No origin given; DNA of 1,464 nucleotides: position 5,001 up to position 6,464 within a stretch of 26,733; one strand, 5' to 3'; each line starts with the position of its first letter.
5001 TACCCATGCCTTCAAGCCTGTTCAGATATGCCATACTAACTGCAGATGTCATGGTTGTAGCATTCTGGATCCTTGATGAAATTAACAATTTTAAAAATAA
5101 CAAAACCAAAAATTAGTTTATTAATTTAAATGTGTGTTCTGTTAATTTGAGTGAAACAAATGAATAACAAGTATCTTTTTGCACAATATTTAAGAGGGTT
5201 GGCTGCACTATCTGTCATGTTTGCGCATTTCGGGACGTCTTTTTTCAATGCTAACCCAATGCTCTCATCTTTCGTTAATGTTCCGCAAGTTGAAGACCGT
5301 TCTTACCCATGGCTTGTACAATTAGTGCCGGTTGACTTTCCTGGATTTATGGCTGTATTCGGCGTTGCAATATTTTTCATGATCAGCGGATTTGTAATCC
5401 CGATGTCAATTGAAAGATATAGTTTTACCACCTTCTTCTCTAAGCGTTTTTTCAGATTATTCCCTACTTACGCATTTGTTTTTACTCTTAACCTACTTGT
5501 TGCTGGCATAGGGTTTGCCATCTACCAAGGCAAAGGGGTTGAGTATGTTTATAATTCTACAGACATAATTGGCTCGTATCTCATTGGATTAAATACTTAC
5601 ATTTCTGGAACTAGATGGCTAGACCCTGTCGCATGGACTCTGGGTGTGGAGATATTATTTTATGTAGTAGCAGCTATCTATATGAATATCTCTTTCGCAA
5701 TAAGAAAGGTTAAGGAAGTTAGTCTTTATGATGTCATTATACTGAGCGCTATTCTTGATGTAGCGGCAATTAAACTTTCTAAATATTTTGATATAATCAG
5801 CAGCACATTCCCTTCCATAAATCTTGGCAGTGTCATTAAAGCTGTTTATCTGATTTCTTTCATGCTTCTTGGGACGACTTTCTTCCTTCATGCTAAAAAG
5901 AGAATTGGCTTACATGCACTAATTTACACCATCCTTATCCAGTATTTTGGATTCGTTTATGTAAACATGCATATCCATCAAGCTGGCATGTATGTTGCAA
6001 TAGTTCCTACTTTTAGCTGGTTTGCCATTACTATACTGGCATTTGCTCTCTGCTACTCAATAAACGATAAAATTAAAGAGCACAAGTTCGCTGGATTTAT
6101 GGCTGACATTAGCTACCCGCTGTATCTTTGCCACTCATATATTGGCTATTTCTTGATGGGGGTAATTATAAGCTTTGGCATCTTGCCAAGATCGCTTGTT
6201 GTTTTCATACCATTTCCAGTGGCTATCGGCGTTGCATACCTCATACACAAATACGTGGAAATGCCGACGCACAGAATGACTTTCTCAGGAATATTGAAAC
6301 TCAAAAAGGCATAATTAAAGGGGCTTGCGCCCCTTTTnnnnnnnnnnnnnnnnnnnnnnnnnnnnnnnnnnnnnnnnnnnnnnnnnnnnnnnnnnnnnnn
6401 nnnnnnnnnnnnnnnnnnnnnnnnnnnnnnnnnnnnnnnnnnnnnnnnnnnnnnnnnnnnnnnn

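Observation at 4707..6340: Low-GC lysogenic-conversion cassette: small membrane ORF plus acyltransferase-3 O-acetylase-like gene between int and tailspike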

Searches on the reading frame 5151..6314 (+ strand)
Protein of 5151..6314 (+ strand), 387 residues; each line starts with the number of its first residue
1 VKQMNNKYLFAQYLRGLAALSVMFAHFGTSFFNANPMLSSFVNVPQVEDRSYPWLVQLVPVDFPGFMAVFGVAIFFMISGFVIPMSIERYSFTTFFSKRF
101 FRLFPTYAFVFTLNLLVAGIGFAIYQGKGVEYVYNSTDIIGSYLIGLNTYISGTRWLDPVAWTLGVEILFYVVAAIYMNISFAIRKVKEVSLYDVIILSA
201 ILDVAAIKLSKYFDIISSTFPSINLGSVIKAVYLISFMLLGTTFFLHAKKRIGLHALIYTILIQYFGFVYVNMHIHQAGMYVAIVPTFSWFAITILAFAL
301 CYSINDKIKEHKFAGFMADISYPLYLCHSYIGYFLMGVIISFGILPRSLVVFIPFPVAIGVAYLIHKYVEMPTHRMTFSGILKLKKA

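Call 3: search_protein_families(library=pfam, proteins=[window:5151-6314:+], max_evalue=0.01)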
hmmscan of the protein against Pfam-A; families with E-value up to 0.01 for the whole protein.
window:5151-6314:+ (387 aa): 1 family
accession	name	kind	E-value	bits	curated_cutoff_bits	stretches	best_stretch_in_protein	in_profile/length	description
PF01757.29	Acyl_transf_3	-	2.2e-23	83.3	31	1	12-366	5-325/326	Acyltransferase domain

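Call 4: search_protein_families(library=phrogs, proteins=[window:5151-6314:+], max_evalue=0.01)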
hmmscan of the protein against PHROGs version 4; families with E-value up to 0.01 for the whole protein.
window:5151-6314:+ (387 aa): 2 families
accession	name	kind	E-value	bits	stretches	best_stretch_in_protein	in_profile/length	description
phrog_3333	-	other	2.3e-37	129.8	1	4-377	2-358/372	O-acetyltransferase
phrog_6705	-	moron, auxiliary metabolic gene and host takeover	2.8e-05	23.6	1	71-366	39-337/647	O-antigen acetylase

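Call 10: search_dna_similar(query=window:5151-6314:+, collection=phages, mode=protein, max_rows=25)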
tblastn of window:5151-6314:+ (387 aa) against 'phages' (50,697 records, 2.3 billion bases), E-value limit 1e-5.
Records with a match: 1; places in all: 1; records where one place covers at least 80% of the query: 1.
Best place of each record, by identity: <60% 1.
By first word of the organism name: Halomonas 1.
By host as written in the record: Halomonas sp. H5 1.
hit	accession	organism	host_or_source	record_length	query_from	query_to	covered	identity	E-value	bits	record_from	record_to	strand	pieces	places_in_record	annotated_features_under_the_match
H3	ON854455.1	Halomonas phage YPHTV-1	Halomonas sp. H5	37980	14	386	96%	26.5%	2e-10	69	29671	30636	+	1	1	oatA: O-acetyltransferase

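Call 13: find_homologous_proteins(query=window:5160-6314:+)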
Query window:5160-6314:+ (384 aa): 455 proteins with E <= 0.001 among 4544 candidates; the best 120 are listed.
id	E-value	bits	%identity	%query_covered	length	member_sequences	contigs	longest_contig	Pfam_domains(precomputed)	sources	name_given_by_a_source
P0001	2.5e-244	829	99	100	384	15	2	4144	PF01757.29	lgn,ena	-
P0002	1.5e-213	727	86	100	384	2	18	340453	PF01757.29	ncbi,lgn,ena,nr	ncbi:acyltransferase [Escherichia coli]|nr:acyltransferase [Escherichia coli] EHK6603215.1 acyltrans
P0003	6.8e-212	722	85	100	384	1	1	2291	PF01757.29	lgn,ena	-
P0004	3.5e-211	719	85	100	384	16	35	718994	PF01757.29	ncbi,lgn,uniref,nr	ncbi:acyltransferase [Yersinia enterocolitica]|uniref:acyltransferase family protein n=1 Tax=Yersini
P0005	2.5e-210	717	85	100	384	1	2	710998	PF01757.29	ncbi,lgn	ncbi:TPA: acyltransferase family protein [Yersinia enterocolitica]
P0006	9.0e-210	715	84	100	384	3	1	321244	PF01757.29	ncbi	ncbi:acyltransferase family protein [Cronobacter dublinensis]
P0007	1.8e-209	714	85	100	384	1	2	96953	PF01757.29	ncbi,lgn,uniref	ncbi:acyltransferase family protein [Yersinia enterocolitica]|uniref:acyltransferase family protein 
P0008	2.4e-209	713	82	100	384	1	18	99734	PF01757.29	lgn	-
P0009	6.3e-209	712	85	100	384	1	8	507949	PF01757.29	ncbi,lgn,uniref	ncbi:acyltransferase family protein [Yersinia enterocolitica]|uniref:acyltransferase family protein 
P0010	9.6e-180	616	72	100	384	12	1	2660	PF01757.29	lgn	-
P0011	6.1e-179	613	70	99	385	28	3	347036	PF01757.29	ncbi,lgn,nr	ncbi:acyltransferase [Cronobacter dublinensis]|nr:acyltransferase [Cronobacter dublinensis]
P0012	3.7e-166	571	69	100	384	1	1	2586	PF01757.29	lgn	-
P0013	2.5e-141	490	59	98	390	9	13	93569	PF01757.29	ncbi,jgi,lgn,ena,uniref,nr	ncbi:TPA: acyltransferase family protein [Escherichia coli]|jgi:peptidoglycan/LPS O-acetylase OafA/Y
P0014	4.5e-134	466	57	97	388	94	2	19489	PF01757.29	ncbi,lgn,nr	ncbi:acyltransferase [Salmonella enterica]|nr:acyltransferase [Salmonella enterica] EAX3609151.1 acy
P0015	3.7e-133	463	56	98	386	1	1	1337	PF01757.29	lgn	-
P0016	1.7e-132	461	53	100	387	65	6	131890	PF01757.29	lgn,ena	-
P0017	2.0e-124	434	55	99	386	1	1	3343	PF01757.29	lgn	-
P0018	3.3e-122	427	53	100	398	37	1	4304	PF01757.29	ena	-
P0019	3.7e-122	427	77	66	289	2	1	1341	PF01757.29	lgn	-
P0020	6.8e-121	422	50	100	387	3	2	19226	PF01757.29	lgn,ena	-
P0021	2.8e-116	407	75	64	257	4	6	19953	PF01757.29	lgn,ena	-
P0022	3.8e-108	380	49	96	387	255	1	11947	PF01757.29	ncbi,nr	ncbi:acyltransferase [Salmonella enterica]|nr:acyltransferase [Salmonella enterica]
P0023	1.1e-106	376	49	96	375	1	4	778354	PF01757.29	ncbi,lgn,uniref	ncbi:acyltransferase family protein [Kluyvera ascorbata]|uniref:acyltransferase family protein n=1 T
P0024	1.8e-106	375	49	96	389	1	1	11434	PF01757.29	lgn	-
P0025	2.2e-106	375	49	96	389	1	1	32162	PF01757.29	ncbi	-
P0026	4.7e-106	374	49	96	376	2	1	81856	PF01757.29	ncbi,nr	ncbi:TPA: acyltransferase [Salmonella enterica]|nr:acyltransferase [Salmonella enterica]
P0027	1.2e-104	369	48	96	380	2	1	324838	PF01757.29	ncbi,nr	ncbi:acyltransferase [Salmonella enterica subsp. enterica]|nr:acyltransferase [Salmonella enterica s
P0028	2.3e-104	368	48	95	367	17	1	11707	PF01757.29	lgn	-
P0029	1.3e-101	359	46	96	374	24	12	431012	PF01757.29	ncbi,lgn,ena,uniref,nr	ncbi:acyltransferase family protein [Escherichia coli]|uniref:acyltransferase family protein n=1 Tax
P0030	1.2e-98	349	47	91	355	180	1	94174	PF01757.29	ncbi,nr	ncbi:acyltransferase [Salmonella enterica]|nr:acyltransferase [Salmonella enterica]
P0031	7.7e-81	291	47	71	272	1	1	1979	PF01757.29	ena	-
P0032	4.8e-69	252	50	65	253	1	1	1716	PF01757.29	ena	-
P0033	1.2e-61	227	47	59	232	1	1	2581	PF01757.29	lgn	-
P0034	2.0e-45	174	37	96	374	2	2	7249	PF01757.29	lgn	-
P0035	4.3e-42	163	32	96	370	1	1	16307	PF01757.29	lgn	-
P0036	4.6e-40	156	30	99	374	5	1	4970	PF01757.29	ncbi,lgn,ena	-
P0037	3.0e-39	154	32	97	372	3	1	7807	PF01757.29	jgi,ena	-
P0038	4.2e-39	153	33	96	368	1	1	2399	PF01757.29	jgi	jgi:peptidoglycan/LPS O-acetylase OafA/YrhL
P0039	1.7e-38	151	31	97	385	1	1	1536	PF01757.29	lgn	-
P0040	3.1e-38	150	32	97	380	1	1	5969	PF01757.29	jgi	-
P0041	4.5e-38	150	30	96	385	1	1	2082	PF01757.29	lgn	-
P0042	6.1e-38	149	29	97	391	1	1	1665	PF01757.29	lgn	-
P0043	2.6e-37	147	31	96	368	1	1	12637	PF01757.29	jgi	jgi:peptidoglycan/LPS O-acetylase OafA/YrhL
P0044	6.6e-37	146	30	96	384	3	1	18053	PF01757.29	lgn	-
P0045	1.1e-36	145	32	95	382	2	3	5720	PF01757.29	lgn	-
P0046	1.7e-36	145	32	97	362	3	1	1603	PF01757.29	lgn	-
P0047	3.0e-36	144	32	96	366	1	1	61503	PF01757.29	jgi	jgi:peptidoglycan/LPS O-acetylase OafA/YrhL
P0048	5.7e-36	143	31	96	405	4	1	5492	PF01757.29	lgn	-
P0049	5.9e-36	143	31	100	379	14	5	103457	PF01757.29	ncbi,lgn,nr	ncbi:acyltransferase family protein [Burkholderia vietnamiensis]|nr:acyltransferase [Burkholderia vi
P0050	1.2e-35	142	33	97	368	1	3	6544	PF01757.29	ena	-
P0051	2.2e-35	141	31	99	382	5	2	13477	PF01757.29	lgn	-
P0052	2.3e-35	141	30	96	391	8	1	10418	PF01757.29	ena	-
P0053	4.7e-35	140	30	97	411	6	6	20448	PF01757.29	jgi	jgi:peptidoglycan/LPS O-acetylase OafA/YrhL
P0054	7.6e-35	139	33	99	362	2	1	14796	PF01757.29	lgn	-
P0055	7.9e-35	139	31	97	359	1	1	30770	PF01757.29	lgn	-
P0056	1.4e-34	138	32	96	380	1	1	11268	PF01757.29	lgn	-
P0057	1.4e-34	138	29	96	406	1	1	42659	PF01757.29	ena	-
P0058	2.3e-34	138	33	98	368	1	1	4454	PF01757.29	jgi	jgi:peptidoglycan/LPS O-acetylase OafA/YrhL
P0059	4.6e-34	137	30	95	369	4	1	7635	PF01757.29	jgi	jgi:peptidoglycan/LPS O-acetylase OafA/YrhL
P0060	6.3e-34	136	30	97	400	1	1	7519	PF01757.29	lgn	-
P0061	7.1e-34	136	31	98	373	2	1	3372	PF01757.29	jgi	jgi:peptidoglycan/LPS O-acetylase OafA/YrhL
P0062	9.4e-34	136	31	95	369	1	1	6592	PF01757.29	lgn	-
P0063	9.5e-34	136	30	100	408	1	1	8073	PF01757.29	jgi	jgi:peptidoglycan/LPS O-acetylase OafA/YrhL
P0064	1.0e-33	135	29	97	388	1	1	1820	PF01757.29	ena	-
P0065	1.1e-33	135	30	99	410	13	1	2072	PF01757.29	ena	-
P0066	1.4e-33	135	29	97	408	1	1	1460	PF01757.29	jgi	jgi:peptidoglycan/LPS O-acetylase OafA/YrhL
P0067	2.3e-33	134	28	95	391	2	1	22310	PF01757.29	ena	-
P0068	2.4e-33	134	31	96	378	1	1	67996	PF01757.29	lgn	-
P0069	3.3e-33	134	29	95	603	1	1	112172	PF01757.29,PF04984.20,PF17482.8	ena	-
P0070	4.0e-33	134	30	97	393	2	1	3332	PF01757.29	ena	-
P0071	4.9e-33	133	28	96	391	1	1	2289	PF01757.29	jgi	jgi:peptidoglycan/LPS O-acetylase OafA/YrhL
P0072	7.0e-33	133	30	96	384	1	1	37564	PF01757.29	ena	-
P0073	1.3e-32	132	33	97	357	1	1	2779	PF01757.29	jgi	jgi:peptidoglycan/LPS O-acetylase OafA/YrhL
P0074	2.1e-32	131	29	97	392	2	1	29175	PF01757.29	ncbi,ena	-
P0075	3.9e-32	130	28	96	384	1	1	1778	PF01757.29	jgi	jgi:peptidoglycan/LPS O-acetylase OafA/YrhL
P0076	4.0e-32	130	33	96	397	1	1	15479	PF01757.29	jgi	jgi:peptidoglycan/LPS O-acetylase OafA/YrhL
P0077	4.4e-32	130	29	99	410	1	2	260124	PF01757.29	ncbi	ncbi:acyltransferase family protein [Burkholderia sp. AW49-1]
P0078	5.7e-32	130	28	96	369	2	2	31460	PF01757.29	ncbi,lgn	-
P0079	6.8e-32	130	29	97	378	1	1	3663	PF01757.29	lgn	-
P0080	1.0e-31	129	31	97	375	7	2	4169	PF01757.29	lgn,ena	-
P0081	1.2e-31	129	29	88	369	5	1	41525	PF01757.29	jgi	jgi:peptidoglycan/LPS O-acetylase OafA/YrhL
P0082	1.3e-31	129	30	96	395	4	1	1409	PF01757.29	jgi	-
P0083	1.4e-31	129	29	97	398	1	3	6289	PF01757.29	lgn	-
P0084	1.4e-31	128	29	97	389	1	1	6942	PF01757.29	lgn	-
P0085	2.0e-31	128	31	96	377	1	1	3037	PF01757.29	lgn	-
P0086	2.4e-31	128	30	97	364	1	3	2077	PF01757.29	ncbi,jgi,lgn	jgi:peptidoglycan/LPS O-acetylase OafA/YrhL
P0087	3.5e-31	127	32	97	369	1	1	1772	PF01757.29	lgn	-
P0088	3.6e-31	127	31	96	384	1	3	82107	PF01757.29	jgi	jgi:peptidoglycan/LPS O-acetylase OafA/YrhL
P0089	4.3e-31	127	30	96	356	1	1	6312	PF01757.29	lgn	-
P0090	4.3e-31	127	31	95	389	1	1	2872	PF01757.29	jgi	jgi:peptidoglycan/LPS O-acetylase OafA/YrhL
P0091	4.4e-31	127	29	97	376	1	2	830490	PF01757.29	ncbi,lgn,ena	-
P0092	4.5e-31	127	31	100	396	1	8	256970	PF01757.29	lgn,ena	-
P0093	7.9e-31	126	28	97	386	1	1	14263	PF01757.29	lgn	-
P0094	7.9e-31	126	28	96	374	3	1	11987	PF01757.29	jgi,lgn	-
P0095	1.2e-30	125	29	99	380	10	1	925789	PF01757.29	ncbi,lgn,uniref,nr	ncbi:acyltransferase family protein [Burkholderia multivorans]|uniref:acyltransferase family protein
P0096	1.2e-30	125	29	97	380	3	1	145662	PF01757.29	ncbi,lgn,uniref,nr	ncbi:acyltransferase [Burkholderia sp. Bp9004]|uniref:acyltransferase family protein n=1 Tax=Burkhol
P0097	1.3e-30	125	30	97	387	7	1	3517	PF01757.29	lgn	-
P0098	1.8e-30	125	32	97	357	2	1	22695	PF01757.29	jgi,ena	-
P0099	1.9e-30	125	31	97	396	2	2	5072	PF01757.29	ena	-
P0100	2.1e-30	125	31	96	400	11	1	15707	PF01757.29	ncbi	ncbi:MAG: hypothetical protein V7605_2763 [Acidimicrobiaceae bacterium]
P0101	2.1e-30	125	30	95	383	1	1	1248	PF01757.29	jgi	jgi:peptidoglycan/LPS O-acetylase OafA/YrhL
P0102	3.0e-30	124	27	97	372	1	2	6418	PF01757.29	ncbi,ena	-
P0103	3.3e-30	124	29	100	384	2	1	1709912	PF01757.29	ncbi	-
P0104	3.8e-30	124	29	100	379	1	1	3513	PF01757.29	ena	-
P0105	3.8e-30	124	28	96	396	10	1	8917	PF01757.29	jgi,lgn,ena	-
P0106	3.9e-30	124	31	96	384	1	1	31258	PF01757.29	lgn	-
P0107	4.3e-30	124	31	96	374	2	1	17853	PF01757.29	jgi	-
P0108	7.4e-30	123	30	97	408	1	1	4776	PF01757.29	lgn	-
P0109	8.2e-30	123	30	97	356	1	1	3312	PF01757.29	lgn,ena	-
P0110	9.5e-30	122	30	95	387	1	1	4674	PF01757.29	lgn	-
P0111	1.4e-29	122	30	96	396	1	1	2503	PF01757.29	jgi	jgi:peptidoglycan/LPS O-acetylase OafA/YrhL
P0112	1.5e-29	122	31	97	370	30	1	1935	PF01757.29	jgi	jgi:peptidoglycan/LPS O-acetylase OafA/YrhL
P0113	1.6e-29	122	31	97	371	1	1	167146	PF01757.29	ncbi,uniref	ncbi:acyltransferase family protein [Paraburkholderia dilworthii]|uniref:Acyltransferase n=1 Tax=Par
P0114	2.0e-29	121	30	97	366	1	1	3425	PF01757.29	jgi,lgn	jgi:peptidoglycan/LPS O-acetylase OafA/YrhL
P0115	2.1e-29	121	29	97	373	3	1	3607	PF01757.29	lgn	-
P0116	2.2e-29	121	31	97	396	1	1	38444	PF01757.29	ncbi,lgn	-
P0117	2.4e-29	121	28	96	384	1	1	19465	PF01757.29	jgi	jgi:peptidoglycan/LPS O-acetylase OafA/YrhL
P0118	2.6e-29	121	31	97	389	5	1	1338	PF01757.29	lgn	-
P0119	2.7e-29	121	26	96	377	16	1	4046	PF01757.29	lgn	-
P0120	5.6e-29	120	28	97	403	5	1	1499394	PF01757.29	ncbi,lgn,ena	ncbi:MAG: acyltransferase [Beijerinckiaceae bacterium]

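Call 14: find_related_loci(query=window:5160-6311:+, collection=genome_contigs, flank=6000)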
Query window:5160-6311:+ (384 aa) in genome_contigs; peptide patterns used: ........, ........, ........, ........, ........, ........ (x = any residue, [..] = any of these).
78 stretches matched a pattern; 6 encode a relative of the query (tblastn E <= 1e-3); 6 distinct loci.
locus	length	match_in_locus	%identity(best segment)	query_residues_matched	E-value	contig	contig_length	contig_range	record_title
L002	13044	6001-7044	29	7-373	1e-28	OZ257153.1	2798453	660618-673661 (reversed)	MAG: Gammaproteobacteria bacterium isolate 798d9e55-f53b-4b44-bb64-b4be98c9eddc genome assembly, chromosome: 1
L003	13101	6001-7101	27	5-382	2e-21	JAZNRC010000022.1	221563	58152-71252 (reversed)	MAG: Lachnospiraceae bacterium isolate T1900044820_TS20190286.MAGScoT_cleanbin_000012 SGB_2838_k141_1237461, whole genom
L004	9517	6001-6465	28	3-193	2e-9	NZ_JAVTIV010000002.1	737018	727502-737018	Sphingobium sp. WCS2017Hpa-17 NODE_2_length_737018_cov_19.373241, whole genome shotgun sequence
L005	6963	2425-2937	31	67-224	7e-6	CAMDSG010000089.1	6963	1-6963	MAG: Bifidobacterium breve isolate TrH-25oct19-242 genome assembly, contig: TrH-25oct19-C23035, whole genome shotgun seq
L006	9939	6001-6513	28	67-224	9e-6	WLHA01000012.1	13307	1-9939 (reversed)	MAG: Actinomycetota bacterium isolate UFOp-RE-4nov15-119 RE-4nov15-119-c12, whole genome shotgun sequence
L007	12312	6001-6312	34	67-170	2e-5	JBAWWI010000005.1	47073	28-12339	MAG: Actinomycetes bacterium isolate ELA033 MAG033_5, whole genome shotgun sequence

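Call 15: find_encoding_contigs(protein=P0004, flank=5000, max_places=4)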
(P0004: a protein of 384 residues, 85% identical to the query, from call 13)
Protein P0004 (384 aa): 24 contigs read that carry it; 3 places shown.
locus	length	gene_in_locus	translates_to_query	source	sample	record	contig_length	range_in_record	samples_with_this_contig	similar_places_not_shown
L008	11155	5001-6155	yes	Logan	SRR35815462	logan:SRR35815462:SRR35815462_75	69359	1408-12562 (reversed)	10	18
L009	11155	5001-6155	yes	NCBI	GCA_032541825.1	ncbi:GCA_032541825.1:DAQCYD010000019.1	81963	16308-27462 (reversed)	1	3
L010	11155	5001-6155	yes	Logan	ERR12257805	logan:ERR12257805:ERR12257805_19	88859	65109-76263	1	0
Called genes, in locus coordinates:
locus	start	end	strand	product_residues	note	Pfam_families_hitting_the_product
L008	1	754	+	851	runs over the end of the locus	PF01624:MutS_I, PF05188:MutS_II, PF05192:MutS_III, PF05190:MutS_IV, PF00488:MutS_V, PF27441:MutS_C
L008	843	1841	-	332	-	PF00140:Sigma70_r1_2, PF04542:Sigma70_r2, PF04539:Sigma70_r3, PF04545:Sigma70_r4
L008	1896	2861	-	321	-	PF01476:LysM, PF01551:Peptidase_M23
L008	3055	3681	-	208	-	PF01135:PCMT, PF00398:RrnaAD (weak), PF13649:Methyltransf_25 (faint)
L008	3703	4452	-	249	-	PF01975:SurE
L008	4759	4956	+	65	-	-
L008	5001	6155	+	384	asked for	PF01757:Acyl_transf_3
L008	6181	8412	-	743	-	PF09008:Head_binding, PF13472:Lipase_GDSL_2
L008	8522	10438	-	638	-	PF26808:Phage_P22_gp16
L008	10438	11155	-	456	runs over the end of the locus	PF16928:Inj_translocase (weak)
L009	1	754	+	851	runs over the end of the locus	PF01624:MutS_I, PF05188:MutS_II, PF05192:MutS_III, PF05190:MutS_IV, PF00488:MutS_V, PF27441:MutS_C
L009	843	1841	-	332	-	PF00140:Sigma70_r1_2, PF04542:Sigma70_r2, PF04539:Sigma70_r3, PF04545:Sigma70_r4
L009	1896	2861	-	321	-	PF01476:LysM, PF01551:Peptidase_M23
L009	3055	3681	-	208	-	PF01135:PCMT, PF00398:RrnaAD (weak), PF13649:Methyltransf_25 (faint)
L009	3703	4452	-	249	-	PF01975:SurE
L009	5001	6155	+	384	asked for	PF01757:Acyl_transf_3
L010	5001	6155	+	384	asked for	PF01757:Acyl_transf_3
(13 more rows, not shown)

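Call 16: find_encoding_contigs(protein=P0002, flank=5000, max_places=4)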
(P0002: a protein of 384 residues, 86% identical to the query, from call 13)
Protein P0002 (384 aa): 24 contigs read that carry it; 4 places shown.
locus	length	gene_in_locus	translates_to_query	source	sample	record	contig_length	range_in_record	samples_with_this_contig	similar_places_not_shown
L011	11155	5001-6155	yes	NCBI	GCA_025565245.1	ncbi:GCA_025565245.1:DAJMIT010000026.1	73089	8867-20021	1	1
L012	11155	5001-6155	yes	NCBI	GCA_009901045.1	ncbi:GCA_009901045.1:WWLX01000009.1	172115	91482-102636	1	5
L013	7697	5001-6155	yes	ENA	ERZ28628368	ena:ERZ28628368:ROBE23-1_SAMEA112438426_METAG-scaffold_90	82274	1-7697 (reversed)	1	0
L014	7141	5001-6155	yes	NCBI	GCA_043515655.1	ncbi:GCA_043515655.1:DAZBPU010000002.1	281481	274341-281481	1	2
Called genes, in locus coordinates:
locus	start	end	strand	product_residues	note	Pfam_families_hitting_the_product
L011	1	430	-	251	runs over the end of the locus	PF04333:MlaA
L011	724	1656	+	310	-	PF01226:Form_Nir_trans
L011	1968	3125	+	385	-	PF13356:Arm-DNA-bind_3, PF14659:Phage_int_SAM_3 (weak), PF22022:Phage_int_M, PF00589:Phage_integrase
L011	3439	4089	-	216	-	PF07022:Phage_CI_repr (weak)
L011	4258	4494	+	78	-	PF13693:HTH_35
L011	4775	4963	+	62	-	-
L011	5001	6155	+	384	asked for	PF01757:Acyl_transf_3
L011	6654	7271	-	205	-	PF28596:Caudo_TAP_N, PF02413:Caudo_TAP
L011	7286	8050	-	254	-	PF07484:Collar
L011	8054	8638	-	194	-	PF10076:Phage_Mu_Gp48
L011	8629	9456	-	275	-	PF04865:Baseplate_J, PF26078:Baseplate_J_M, PF26079:Baseplate_J_C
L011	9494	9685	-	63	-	-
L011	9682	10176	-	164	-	PF05119:Terminase_4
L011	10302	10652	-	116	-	PF01844:HNH, PF14279:HNH_5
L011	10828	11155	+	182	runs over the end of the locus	-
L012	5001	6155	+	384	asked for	PF01757:Acyl_transf_3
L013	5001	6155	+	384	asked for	PF01757:Acyl_transf_3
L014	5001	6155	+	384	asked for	PF01757:Acyl_transf_3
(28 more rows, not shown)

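Call 17: find_encoding_contigs(protein=P0011, flank=5000, max_places=3)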
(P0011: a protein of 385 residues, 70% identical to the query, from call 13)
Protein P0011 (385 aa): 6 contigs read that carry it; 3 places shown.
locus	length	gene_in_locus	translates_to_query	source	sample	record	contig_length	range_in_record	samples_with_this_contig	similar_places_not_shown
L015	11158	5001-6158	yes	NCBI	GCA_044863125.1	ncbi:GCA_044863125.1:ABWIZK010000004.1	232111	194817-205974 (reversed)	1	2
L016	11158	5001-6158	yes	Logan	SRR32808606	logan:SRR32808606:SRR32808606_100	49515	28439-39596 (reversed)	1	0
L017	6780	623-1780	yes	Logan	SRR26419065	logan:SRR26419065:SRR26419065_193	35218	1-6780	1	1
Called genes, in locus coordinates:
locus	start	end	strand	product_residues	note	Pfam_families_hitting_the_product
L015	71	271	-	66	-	-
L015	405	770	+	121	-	PF24295:DUF7480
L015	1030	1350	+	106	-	-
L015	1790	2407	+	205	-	-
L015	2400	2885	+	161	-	PF00293:NUDIX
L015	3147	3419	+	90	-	-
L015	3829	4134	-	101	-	-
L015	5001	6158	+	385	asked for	PF01757:Acyl_transf_3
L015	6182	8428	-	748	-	PF18668:Tail_spike_N, PF13472:Lipase_GDSL_2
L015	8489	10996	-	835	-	-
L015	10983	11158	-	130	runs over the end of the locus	PF00877:NLPC_P60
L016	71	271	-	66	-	-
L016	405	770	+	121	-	PF24295:DUF7480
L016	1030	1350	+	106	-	-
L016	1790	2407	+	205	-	-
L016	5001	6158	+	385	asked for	PF01757:Acyl_transf_3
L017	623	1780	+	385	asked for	PF01757:Acyl_transf_3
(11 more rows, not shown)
